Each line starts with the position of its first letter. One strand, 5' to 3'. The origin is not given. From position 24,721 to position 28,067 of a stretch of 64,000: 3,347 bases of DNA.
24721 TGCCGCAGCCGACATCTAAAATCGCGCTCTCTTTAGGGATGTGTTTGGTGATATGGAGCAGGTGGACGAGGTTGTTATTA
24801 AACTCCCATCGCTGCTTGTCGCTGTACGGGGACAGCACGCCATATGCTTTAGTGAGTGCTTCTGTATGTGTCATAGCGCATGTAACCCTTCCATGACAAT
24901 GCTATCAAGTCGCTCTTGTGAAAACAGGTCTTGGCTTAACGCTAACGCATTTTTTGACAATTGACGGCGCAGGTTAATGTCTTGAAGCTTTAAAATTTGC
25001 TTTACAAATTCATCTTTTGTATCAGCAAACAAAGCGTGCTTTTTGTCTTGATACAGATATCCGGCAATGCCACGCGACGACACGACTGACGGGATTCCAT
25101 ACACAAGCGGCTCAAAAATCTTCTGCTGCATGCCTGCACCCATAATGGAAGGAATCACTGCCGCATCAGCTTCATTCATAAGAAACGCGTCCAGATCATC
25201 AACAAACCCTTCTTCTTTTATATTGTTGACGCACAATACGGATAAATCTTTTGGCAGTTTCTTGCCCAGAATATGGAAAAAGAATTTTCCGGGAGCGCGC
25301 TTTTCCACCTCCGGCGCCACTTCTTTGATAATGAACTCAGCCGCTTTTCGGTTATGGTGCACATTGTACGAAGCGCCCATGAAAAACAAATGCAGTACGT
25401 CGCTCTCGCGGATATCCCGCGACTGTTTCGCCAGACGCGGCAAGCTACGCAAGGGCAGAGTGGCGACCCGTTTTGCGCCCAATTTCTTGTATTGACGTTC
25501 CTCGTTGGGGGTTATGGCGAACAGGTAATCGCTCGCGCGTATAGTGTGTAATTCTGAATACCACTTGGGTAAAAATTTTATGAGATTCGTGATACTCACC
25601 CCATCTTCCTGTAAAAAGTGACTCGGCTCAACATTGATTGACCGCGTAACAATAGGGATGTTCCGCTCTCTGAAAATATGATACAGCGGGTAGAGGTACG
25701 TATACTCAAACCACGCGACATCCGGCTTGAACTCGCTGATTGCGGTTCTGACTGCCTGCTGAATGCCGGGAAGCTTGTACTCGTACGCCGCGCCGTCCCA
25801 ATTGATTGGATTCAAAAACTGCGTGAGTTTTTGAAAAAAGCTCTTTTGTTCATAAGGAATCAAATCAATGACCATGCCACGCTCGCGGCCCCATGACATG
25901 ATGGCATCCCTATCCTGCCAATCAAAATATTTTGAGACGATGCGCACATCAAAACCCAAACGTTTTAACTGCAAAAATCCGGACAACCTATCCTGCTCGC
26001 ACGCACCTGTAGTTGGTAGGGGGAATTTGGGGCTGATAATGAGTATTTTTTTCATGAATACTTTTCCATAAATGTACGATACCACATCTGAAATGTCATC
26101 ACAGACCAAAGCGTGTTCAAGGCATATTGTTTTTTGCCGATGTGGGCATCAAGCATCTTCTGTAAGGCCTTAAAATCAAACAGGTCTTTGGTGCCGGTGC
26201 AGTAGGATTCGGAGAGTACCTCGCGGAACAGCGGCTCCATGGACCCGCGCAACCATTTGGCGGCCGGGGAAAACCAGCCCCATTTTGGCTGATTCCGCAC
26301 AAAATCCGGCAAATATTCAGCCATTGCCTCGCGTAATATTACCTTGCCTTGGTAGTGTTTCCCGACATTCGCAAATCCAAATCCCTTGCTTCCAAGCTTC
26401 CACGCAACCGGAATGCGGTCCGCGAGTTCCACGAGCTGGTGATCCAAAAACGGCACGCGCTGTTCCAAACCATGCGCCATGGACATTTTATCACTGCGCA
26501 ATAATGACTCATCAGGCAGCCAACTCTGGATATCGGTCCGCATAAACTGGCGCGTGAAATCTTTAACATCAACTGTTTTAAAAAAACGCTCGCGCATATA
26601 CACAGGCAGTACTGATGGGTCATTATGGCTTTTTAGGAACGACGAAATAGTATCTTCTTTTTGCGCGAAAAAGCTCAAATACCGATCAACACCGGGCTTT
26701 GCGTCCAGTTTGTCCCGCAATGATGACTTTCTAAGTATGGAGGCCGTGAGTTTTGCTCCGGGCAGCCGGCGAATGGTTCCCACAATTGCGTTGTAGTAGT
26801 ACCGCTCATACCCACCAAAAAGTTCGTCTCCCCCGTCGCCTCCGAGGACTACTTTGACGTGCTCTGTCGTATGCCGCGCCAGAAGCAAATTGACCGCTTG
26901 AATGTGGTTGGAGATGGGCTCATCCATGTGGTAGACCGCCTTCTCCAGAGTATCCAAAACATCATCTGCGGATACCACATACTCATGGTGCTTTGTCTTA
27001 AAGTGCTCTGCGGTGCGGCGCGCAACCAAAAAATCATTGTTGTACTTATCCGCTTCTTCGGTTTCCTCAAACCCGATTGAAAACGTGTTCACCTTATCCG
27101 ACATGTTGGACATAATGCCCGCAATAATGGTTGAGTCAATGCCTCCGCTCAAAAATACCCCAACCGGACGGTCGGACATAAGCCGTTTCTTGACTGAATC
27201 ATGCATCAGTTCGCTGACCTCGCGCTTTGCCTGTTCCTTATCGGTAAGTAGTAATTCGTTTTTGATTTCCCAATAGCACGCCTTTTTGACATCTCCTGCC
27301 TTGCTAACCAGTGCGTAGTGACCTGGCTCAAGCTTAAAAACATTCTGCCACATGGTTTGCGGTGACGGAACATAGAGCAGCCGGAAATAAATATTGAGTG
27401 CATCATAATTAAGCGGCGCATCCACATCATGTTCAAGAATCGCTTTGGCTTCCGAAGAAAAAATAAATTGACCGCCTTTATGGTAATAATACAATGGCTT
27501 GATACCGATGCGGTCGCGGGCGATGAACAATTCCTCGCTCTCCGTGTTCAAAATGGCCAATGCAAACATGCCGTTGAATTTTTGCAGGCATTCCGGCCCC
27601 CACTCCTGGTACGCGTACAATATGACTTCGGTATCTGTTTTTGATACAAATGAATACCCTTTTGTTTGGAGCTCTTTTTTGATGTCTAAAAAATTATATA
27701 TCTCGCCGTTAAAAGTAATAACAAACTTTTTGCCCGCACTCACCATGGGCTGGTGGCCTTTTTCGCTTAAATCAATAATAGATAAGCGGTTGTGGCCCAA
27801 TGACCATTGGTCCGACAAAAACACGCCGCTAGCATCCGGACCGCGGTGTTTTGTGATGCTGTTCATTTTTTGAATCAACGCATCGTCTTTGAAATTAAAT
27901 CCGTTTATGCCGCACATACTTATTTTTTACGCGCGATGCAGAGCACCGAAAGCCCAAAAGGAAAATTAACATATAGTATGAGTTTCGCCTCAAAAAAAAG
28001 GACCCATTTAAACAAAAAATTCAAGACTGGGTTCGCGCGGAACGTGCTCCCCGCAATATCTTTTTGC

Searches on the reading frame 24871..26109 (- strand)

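Call 76: search_protein_families(library=pfam, proteins=[window:24871-26109:-], max_evalue=0.0001)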
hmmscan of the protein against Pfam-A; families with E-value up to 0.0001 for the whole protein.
window:24871-26109:- (412 aa): 3 families
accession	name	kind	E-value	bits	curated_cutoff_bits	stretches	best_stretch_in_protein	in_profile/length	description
PF13692.12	Glyco_trans_1_4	-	1.3e-13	51.9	27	1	242-375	5-139/142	Glycosyl transferases group 1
PF13524.12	Glyco_trans_1_2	-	1.1e-05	25.9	25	1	276-391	15-128/144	Glycosyl transferase-like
PF00534.26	Glycos_transf_1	-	4.3e-05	23.6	26.4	1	295-388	73-169/172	Glycosyl transferases group 1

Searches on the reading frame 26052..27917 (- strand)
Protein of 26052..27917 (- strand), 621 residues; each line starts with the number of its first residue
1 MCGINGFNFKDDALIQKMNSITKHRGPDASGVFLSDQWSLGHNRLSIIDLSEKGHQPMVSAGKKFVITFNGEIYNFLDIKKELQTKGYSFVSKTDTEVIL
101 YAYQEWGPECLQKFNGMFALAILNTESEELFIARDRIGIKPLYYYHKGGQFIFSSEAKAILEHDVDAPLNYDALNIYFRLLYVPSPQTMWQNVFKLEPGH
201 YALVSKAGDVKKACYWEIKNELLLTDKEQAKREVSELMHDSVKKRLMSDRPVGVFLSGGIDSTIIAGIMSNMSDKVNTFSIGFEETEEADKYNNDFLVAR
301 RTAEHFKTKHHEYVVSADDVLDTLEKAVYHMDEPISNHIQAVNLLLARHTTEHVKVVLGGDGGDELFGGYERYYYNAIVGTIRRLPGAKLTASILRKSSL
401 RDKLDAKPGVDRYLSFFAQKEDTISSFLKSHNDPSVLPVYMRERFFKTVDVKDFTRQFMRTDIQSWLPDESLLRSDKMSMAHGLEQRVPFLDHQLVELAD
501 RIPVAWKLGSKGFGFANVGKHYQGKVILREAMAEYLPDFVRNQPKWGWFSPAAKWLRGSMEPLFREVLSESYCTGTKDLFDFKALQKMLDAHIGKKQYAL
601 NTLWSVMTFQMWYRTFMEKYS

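Call 76: search_protein_families(library=pfam, proteins=[window:26052-27917:-], max_evalue=0.0001)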
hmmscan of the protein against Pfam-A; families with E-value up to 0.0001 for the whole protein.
window:26052-27917:- (621 aa): 3 families
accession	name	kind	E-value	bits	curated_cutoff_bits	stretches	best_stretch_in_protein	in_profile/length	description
PF00733.27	Asn_synthase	-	1.6e-93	314.6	21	1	233-614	1-354/354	Asparagine synthase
PF13537.11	GATase_7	-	1.5e-47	161.1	25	1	42-161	1-122/123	Glutamine amidotransferase domain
PF13522.11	GATase_6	-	5.6e-44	149.7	27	1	27-156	1-130/130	Glutamine amidotransferase domain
